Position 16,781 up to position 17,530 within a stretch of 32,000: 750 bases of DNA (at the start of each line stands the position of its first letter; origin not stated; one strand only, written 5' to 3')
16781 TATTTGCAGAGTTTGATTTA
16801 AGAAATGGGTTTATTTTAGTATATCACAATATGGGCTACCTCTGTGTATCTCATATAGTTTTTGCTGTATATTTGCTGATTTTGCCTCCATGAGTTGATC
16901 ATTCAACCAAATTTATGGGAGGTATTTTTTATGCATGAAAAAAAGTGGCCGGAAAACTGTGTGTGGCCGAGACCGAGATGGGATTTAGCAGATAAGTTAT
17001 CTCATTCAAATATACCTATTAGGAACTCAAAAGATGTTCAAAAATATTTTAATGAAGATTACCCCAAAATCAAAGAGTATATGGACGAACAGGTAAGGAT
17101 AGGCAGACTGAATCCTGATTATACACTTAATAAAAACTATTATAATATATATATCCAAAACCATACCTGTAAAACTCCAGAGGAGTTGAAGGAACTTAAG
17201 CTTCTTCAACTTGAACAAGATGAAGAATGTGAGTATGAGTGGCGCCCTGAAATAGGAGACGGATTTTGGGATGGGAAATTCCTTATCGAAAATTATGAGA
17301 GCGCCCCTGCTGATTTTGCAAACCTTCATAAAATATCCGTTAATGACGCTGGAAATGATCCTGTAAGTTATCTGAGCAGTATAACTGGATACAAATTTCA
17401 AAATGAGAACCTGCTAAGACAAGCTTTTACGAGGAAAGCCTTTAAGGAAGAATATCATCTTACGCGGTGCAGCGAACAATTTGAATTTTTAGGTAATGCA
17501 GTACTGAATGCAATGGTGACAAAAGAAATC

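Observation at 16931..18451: An RNase III-family protein has a signature Asp-to-Asn change, two dsRBD-like modules and a novel N-terminal domain of about 175 aa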

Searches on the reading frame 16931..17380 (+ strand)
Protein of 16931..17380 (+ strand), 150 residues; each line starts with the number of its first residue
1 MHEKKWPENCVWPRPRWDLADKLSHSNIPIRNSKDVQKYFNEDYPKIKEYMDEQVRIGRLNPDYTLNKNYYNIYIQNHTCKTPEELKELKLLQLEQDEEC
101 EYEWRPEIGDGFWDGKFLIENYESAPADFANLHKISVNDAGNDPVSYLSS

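Call 29: search_protein_families(library=pfam, alignment_id=A2, max_evalue=1)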
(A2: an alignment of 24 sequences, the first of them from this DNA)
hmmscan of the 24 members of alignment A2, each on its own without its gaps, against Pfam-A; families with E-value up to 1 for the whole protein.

A. member 1, seq(150 aa): 1 family
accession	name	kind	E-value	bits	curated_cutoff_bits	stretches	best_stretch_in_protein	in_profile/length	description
PF00476.26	DNA_pol_A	-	0.17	11.3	34.3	1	19-57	226-261/381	DNA polymerase family A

B. families by the number of members that match (of 24 scanned): 3 families
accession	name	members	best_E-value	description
PF00476.26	DNA_pol_A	1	0.17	DNA polymerase family A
PF15387.11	DUF4611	1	0.62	Domain of unknown function (DUF4611)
PF15243.11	ANAPC15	1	0.77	Anaphase-promoting complex subunit 15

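Call 38: predict_structure(alignment_id=A2)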
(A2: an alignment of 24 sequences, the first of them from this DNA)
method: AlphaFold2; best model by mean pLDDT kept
length: 150 residues; sequences in the alignment: 24
mean_pLDDT: 79.7   pTM: 0.64
mean pLDDT of the five models: 79.7, 77.4, 76.4, 73.9, 73.5
residues with pLDDT >= 90: 72; 70-90: 32; 50-70: 35; < 50: 11
segments of 3 or more residues with pLDDT < 50: 136-139, 147-150
pLDDT, mean of each block of 10 residues (from residue 1): 69 62 52 75 92 97 96 94 95 91 92 94 83 54 50
secondary structure, 60 per line:
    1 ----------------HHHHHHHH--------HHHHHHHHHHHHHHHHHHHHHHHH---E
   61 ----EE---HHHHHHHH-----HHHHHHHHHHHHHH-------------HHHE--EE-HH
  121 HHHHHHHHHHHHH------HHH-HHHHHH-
elements in order: H17-24 H33-56 H70-77 H83-96 H119-133 H144-149

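Call 40: search_protein_representatives(alignment_id=A2)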
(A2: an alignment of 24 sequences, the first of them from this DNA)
Query: 24 sequences, 135 profile positions. Proteins with E-value up to 0.001 (for the whole library): 70; up to 1e-10: 45; up to 1e-30: 11. The best 70 are listed.
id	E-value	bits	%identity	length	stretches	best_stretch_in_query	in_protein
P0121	4.6e-51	188.7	-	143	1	1-134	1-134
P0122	7.9e-49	181.5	-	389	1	2-135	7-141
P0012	7.3e-47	175.2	-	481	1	3-135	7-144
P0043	3.0e-38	147.2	-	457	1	3-128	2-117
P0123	6.6e-38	146.2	-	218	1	3-134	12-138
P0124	3.7e-37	143.7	-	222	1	2-134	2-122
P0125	9.5e-37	142.4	-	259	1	2-134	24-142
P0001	2.7e-36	140.9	-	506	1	3-134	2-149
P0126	1.4e-33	132.1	-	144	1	2-123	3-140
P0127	1.6e-33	131.9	-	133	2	2-67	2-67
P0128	2.8e-31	124.7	-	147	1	2-101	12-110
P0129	4.4e-30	120.8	-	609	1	5-124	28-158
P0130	2.8e-27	111.7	-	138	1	3-134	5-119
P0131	3.6e-27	111.4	-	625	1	4-134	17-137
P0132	1.6e-26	109.3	-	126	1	2-125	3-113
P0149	2.1e-19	86.3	-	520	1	4-126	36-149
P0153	3.8e-17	79.0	-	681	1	7-124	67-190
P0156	1.2e-13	67.6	-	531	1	4-125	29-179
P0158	3.5e-13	66.1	-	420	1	6-128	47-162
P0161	3.0e-11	59.9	-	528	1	6-128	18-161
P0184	1.2e-04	38.4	-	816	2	3-26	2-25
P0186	3.4e-04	37.0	-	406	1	3-47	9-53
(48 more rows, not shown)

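Call 41: search_protein_families(library=pfam, proteins=[P0129, P0131, P0153, P0184, P0186, P0156, P0161, P0149, P0158, P0122], max_evalue=0.001)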
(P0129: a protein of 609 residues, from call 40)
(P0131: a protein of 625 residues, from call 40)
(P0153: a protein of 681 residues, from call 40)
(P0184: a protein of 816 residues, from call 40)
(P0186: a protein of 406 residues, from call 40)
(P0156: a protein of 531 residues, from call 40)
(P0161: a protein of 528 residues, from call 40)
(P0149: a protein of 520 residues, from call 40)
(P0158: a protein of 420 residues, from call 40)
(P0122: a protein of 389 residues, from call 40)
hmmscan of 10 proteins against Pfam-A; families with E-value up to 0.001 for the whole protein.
P0129 (609 aa): 2 families
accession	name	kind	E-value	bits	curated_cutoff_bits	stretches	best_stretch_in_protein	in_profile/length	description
PF14622.11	Ribonucleas_3_3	-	1.3e-13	51.7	35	1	173-278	1-91/128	Ribonuclease-III-like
PF00636.31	Ribonuclease_3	-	4.5e-13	50.3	27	1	196-347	1-101/102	Ribonuclease III domain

P0131 (625 aa): 3 families
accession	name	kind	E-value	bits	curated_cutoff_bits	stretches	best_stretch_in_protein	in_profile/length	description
PF14622.11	Ribonucleas_3_3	-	3.3e-14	53.6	35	1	146-266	1-110/128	Ribonuclease-III-like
PF00636.31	Ribonuclease_3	-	1.7e-13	51.7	27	1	170-267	1-101/102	Ribonuclease III domain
PF00035.32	dsrm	-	3.9e-07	31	23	1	388-446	1-64/66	Double-stranded RNA binding motif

P0153 (681 aa): 3 families
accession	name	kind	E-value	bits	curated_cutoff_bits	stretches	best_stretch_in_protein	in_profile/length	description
PF00636.31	Ribonuclease_3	-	1.5e-12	48.6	27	1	384-443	26-101/102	Ribonuclease III domain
PF14622.11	Ribonucleas_3_3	-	1.6e-09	38.4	35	1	384-442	47-110/128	Ribonuclease-III-like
PF00035.32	dsrm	-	3.7e-05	24.7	23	0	585-653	2-66/66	Double-stranded RNA binding motif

P0184 (816 aa): 3 families
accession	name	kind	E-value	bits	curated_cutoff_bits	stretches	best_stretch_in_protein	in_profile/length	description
PF14622.11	Ribonucleas_3_3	-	1.2e-13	51.8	35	2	322-386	45-114/128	Ribonuclease-III-like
PF07929.16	PRiA4_ORF3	-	1.4e-12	48.2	26.6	1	674-761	13-105/173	Plasmid pRiA4b ORF-3-like protein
PF00636.31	Ribonuclease_3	-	1.8e-12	48.4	27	1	324-384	26-102/102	Ribonuclease III domain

P0186 (406 aa): 5 families
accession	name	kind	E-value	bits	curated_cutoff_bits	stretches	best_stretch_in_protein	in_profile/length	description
PF14622.11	Ribonucleas_3_3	-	3.2e-14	53.6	35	1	78-197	1-110/128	Ribonuclease-III-like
PF00636.31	Ribonuclease_3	-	1.7e-13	51.6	27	1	101-198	1-101/102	Ribonuclease III domain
PF00035.32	dsrm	-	3.6e-05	24.7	23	1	339-395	2-63/66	Double-stranded RNA binding motif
PF22935.1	RM44_endonuclase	-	0.00039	21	27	1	73-193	14-138/139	Large ribosomal subunit protein mL44, endonuclease domain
PF03368.19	Dicer_dimer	-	0.00097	19.6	23.7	0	368-401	45-75/89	Dicer dimerisation domain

P0156 (531 aa): 3 families
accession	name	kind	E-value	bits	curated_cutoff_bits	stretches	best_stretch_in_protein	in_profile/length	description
PF14622.11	Ribonucleas_3_3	-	3.3e-13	50.4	35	1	200-325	1-109/128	Ribonuclease-III-like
PF00636.31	Ribonuclease_3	-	8.8e-12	46.1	27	1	230-327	1-101/102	Ribonuclease III domain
PF00035.32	dsrm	-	0.00025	22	23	0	449-504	6-64/66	Double-stranded RNA binding motif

P0161 (528 aa): 4 families
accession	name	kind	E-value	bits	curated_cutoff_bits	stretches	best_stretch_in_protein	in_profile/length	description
PF14622.11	Ribonucleas_3_3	-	5.5e-13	49.7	35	1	174-309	1-111/128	Ribonuclease-III-like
PF00636.31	Ribonuclease_3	-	2e-11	45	27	1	197-309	1-101/102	Ribonuclease III domain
PF00035.32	dsrm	-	1.4e-06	29.3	23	0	437-507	2-66/66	Double-stranded RNA binding motif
PF22935.1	RM44_endonuclase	-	0.00054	20.5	27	0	257-305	92-139/139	Large ribosomal subunit protein mL44, endonuclease domain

P0149 (520 aa): 2 families
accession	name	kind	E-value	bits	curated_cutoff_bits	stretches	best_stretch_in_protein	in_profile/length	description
PF14622.11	Ribonucleas_3_3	-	3.2e-16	60.1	35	1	161-282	1-111/128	Ribonuclease-III-like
PF00636.31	Ribonuclease_3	-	1.1e-15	58.7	27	1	185-283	1-102/102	Ribonuclease III domain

P0158 (420 aa): 2 families
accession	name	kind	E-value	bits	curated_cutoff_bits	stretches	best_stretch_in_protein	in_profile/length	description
PF14622.11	Ribonucleas_3_3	-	5e-14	53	35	1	183-333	1-111/128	Ribonuclease-III-like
PF00636.31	Ribonuclease_3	-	1.5e-13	51.9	27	1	273-333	25-101/102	Ribonuclease III domain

P0122 (389 aa): 2 families
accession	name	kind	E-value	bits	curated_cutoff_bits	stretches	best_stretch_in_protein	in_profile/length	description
PF14622.11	Ribonucleas_3_3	-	2.8e-16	60.3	35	1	149-272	1-113/128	Ribonuclease-III-like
PF00636.31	Ribonuclease_3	-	7.4e-14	52.8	27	1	173-271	1-102/102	Ribonuclease III domain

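Call 42: fold_search(model_id=the predicted structure, library=pdb)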
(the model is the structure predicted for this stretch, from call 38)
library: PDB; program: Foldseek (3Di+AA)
matches with E <= 10: 30; with E <= 0.001: 0
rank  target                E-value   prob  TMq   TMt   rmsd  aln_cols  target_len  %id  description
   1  1dqe_A                1.8e+00  0.11  0.25  0.26  14.5       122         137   13  BOMBYX MORI PHEROMONE BINDING PROTEIN (released 2001-01-10)
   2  8qcf_M                3.5e+00  0.02  0.16  0.05  20.3       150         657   16  yeast cytoplasmic exosome-Ski2 complex degrading a RNA substrate (released 2024-01-10)
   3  6qq4_A                3.8e+00  0.12  0.30  0.35  11.9       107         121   17  Odorant-binding protein dmelOBP28a from Drosophila melanogaster (released 2020-03-18)
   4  7nad_I                3.8e+00  0.05  0.19  0.11  16.7        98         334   16  State E2 nucleolar 60S ribosomal biogenesis intermediate - Spb4 local refinement model (released 2022-11-09)
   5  6vq5_B                4.8e+00  0.06  0.25  0.30  15.7       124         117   13  Crystal Structure of Epiphyas postvittana Pheromone Binding Protein 3 (released 2020-10-14)
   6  5xuz_A                5.1e+00  0.06  0.18  0.03  14.2        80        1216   19  Crystal structure of Lachnospiraceae bacterium ND2006 Cpf1 in complex with crRNA and target DNA (CCCA PAM) (released 2017-08-09)
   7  3cz0_A                5.4e+00  0.03  0.23  0.27  14.9       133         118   14  Dimeric crystal structure of a pheromone binding protein from Apis mellifera in complex with the n-butyl benzene sulfo (released 2009-04-28)
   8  2p70                  5.8e+00  0.06  0.21  0.23  11.9        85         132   15  Bombyx mori pheromone binding protein bound to bell pepper odorant (released 2007-04-10)
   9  8frf_A                5.8e+00  0.04  0.16  0.12  12.7        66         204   20  Homodimeric designed loop protein RBL7_C2_3 (released 2024-04-17)
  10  3b87_A                6.1e+00  0.08  0.23  0.27  10.8        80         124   12  Complex of T57A Substituted Droposphila LUSH protein with Butanol (released 2008-02-05)
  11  3b86_A                6.1e+00  0.06  0.25  0.29  13.3       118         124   13  Crystal structure of T57S substituted LUSH protein complexed with ethanol (released 2008-02-05)
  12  7vwa                  6.1e+00  0.06  0.25  0.26  14.1       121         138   12  Helicoverpa armigera pheromone-binding protein PBP1 with Z-9-hexadecenal (released 2022-02-02)
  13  6vd5_A                6.1e+00  0.03  0.21  0.22  15.8       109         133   16  Crystal Structure of Dehaloperoxidase B in Complex with cofactor Iron(III) Mesoporphyrin IX and Substrate Trichlorophe (released 2020-12-23)
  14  8frf_E                6.5e+00  0.04  0.16  0.12  12.1        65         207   20  Homodimeric designed loop protein RBL7_C2_3 (released 2024-04-17)
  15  3ssa_B                7.3e+00  0.03  0.18  0.09  10.9        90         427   13  Crystal structure of subunit B mutant N157T of the A1AO ATP synthase (released 2012-09-05)
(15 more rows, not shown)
